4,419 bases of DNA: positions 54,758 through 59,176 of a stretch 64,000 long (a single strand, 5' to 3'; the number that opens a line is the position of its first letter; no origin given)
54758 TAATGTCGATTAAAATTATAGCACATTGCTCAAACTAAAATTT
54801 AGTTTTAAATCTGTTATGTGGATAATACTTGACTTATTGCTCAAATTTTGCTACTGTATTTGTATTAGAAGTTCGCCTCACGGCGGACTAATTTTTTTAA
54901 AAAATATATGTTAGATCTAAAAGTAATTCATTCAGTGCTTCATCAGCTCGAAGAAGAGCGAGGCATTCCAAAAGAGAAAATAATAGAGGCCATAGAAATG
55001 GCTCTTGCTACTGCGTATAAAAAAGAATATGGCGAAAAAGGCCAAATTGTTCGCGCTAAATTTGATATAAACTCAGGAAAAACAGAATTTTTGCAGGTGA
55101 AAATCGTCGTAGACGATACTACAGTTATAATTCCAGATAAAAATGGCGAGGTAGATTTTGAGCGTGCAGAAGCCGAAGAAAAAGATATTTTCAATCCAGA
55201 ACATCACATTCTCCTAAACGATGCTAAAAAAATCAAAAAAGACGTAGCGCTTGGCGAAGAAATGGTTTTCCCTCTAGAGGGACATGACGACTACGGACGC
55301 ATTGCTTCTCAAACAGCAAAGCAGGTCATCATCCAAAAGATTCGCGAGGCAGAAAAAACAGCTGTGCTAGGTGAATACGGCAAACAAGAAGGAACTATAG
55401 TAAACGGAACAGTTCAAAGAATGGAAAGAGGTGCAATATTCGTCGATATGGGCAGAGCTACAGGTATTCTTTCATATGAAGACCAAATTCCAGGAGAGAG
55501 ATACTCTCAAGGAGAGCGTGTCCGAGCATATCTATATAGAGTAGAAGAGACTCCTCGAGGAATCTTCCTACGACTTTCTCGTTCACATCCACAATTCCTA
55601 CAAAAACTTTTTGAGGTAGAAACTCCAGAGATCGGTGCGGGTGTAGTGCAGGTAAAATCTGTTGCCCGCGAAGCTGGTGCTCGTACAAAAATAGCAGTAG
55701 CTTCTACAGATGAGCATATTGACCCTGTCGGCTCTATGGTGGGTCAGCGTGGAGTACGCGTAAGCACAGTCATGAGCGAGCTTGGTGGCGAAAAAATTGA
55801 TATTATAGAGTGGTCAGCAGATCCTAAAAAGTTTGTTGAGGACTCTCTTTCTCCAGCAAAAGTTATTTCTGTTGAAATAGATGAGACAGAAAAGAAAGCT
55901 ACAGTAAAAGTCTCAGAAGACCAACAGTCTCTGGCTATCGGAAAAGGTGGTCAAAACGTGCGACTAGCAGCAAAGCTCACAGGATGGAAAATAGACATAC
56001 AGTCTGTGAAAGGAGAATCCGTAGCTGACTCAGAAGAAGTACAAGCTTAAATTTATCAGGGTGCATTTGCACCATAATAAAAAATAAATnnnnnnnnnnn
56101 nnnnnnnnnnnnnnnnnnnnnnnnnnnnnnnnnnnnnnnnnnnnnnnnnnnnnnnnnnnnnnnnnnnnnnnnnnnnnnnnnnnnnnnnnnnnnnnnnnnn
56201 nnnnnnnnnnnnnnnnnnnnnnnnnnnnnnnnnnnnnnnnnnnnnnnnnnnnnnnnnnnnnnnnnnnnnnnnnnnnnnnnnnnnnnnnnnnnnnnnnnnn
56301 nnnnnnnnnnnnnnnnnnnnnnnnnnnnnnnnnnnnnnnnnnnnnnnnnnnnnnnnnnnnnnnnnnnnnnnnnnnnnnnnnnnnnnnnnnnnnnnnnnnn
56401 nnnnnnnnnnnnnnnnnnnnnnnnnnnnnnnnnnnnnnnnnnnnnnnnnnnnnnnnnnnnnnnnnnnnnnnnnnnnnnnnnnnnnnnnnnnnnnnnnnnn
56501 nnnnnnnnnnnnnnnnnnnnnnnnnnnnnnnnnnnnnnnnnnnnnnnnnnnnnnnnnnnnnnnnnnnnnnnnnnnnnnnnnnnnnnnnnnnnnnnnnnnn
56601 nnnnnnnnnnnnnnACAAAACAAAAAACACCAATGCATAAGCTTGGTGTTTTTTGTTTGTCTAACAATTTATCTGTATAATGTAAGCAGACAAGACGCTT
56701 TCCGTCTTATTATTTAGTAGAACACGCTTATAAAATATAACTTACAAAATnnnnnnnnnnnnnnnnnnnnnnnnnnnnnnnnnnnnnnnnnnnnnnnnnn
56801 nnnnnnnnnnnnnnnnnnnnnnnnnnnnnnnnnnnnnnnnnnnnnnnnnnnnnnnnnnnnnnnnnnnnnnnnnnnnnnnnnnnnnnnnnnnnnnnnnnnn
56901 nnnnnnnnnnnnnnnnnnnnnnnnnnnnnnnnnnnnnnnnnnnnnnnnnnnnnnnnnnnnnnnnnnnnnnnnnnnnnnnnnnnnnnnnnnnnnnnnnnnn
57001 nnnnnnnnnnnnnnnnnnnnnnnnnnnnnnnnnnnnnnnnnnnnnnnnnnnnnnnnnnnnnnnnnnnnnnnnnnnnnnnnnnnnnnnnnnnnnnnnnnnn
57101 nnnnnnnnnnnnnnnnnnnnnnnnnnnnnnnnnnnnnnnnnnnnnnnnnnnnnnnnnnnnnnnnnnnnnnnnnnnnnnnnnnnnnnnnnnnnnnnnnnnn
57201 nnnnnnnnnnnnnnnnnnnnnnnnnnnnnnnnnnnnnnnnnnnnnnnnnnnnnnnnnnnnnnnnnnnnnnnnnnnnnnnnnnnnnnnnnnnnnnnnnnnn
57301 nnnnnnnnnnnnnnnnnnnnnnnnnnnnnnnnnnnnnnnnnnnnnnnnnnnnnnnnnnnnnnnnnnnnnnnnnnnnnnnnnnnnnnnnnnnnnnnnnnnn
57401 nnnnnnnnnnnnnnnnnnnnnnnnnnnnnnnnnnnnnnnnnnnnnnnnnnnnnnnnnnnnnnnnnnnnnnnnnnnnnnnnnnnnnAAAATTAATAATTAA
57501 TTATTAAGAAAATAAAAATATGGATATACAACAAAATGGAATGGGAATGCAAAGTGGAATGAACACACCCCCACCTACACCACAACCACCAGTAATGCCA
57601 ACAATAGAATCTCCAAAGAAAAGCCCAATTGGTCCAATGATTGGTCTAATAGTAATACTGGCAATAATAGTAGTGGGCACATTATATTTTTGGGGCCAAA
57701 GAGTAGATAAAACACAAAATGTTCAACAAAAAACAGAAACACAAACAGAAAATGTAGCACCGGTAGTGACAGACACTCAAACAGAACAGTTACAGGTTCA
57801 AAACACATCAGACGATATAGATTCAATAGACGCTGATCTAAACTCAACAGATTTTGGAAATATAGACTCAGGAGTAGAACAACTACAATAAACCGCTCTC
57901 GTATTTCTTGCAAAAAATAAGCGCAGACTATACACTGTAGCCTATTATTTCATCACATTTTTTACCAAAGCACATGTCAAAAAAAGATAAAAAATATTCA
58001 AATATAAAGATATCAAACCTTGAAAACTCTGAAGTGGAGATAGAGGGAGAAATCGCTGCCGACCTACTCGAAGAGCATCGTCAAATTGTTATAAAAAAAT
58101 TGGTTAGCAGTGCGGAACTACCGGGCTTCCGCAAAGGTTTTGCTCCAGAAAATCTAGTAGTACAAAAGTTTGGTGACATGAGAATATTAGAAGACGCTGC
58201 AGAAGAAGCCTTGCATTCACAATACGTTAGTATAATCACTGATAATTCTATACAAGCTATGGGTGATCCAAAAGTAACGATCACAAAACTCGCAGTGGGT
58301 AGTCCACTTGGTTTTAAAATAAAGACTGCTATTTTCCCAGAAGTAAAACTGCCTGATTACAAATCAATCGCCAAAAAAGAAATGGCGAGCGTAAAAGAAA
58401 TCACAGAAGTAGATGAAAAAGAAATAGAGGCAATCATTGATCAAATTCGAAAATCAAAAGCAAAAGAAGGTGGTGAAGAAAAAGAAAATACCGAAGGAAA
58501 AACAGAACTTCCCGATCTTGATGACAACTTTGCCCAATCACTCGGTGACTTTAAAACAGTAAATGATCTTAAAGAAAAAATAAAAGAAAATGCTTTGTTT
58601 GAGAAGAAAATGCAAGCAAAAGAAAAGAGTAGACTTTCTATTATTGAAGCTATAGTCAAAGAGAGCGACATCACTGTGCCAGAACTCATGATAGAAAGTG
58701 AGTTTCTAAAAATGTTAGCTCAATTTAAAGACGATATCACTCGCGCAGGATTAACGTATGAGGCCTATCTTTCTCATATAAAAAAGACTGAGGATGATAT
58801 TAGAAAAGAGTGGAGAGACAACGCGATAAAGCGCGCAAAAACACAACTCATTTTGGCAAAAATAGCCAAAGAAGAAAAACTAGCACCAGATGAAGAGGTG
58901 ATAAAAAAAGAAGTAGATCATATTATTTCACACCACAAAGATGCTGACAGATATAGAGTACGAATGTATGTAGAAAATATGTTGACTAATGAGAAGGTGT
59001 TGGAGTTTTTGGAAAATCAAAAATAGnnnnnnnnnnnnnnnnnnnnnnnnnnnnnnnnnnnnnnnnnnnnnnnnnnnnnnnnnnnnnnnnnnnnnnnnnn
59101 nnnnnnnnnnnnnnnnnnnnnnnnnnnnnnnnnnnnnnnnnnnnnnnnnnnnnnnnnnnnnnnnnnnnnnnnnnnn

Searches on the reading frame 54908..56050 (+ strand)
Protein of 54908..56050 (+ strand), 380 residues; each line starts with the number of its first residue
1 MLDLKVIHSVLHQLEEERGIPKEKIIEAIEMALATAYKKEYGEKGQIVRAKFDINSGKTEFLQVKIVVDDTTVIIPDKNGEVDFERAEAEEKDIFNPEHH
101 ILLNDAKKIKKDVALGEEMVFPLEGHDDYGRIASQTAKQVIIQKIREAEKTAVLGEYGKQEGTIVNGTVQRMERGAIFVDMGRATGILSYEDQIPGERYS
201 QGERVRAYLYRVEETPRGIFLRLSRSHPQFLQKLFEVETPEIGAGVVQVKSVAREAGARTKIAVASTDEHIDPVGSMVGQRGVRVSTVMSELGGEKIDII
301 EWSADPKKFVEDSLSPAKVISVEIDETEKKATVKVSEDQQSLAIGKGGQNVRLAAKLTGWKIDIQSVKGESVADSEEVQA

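Call 32: search_protein_families(library=pfam, proteins=[window:54908-56050:+], max_evalue=0.00001)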
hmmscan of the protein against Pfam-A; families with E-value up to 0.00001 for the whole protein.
window:54908-56050:+ (380 aa): 3 families
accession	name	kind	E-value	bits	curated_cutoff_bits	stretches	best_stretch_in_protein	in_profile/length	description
PF08529.16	NusA_N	-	2.4e-30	105.6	23.8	1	9-150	4-118/119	NusA N-terminal domain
PF13184.12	KH_5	-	1.4e-28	99.3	27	1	256-324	1-69/69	NusA-like KH domain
PF00575.29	S1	-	4.7e-09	36.9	22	1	160-222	3-72/74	S1 RNA binding domain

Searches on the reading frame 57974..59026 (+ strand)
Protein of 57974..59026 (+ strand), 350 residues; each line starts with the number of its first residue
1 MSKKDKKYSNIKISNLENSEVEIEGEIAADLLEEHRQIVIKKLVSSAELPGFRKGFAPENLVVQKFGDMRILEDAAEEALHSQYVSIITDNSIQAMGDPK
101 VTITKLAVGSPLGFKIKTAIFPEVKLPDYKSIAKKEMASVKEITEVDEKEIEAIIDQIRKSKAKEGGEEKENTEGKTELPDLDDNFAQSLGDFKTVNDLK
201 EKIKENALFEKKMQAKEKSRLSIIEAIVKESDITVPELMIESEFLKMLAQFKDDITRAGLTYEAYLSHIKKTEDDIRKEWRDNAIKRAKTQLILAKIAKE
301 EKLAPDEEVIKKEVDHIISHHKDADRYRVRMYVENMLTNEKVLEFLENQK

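Call 32: search_protein_families(library=pfam, proteins=[window:57974-59026:+], max_evalue=0.00001)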
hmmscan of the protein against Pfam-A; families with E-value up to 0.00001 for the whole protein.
window:57974-59026:+ (350 aa): 2 families
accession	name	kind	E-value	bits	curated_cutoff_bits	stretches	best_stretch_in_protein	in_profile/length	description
PF05697.18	Trigger_N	-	6.8e-28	98.2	22.2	1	10-158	2-144/144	Bacterial trigger factor protein (TF)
PF05698.19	Trigger_C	-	4.3e-26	92.3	22.7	1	195-346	1-160/162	Bacterial trigger factor protein (TF) C-terminus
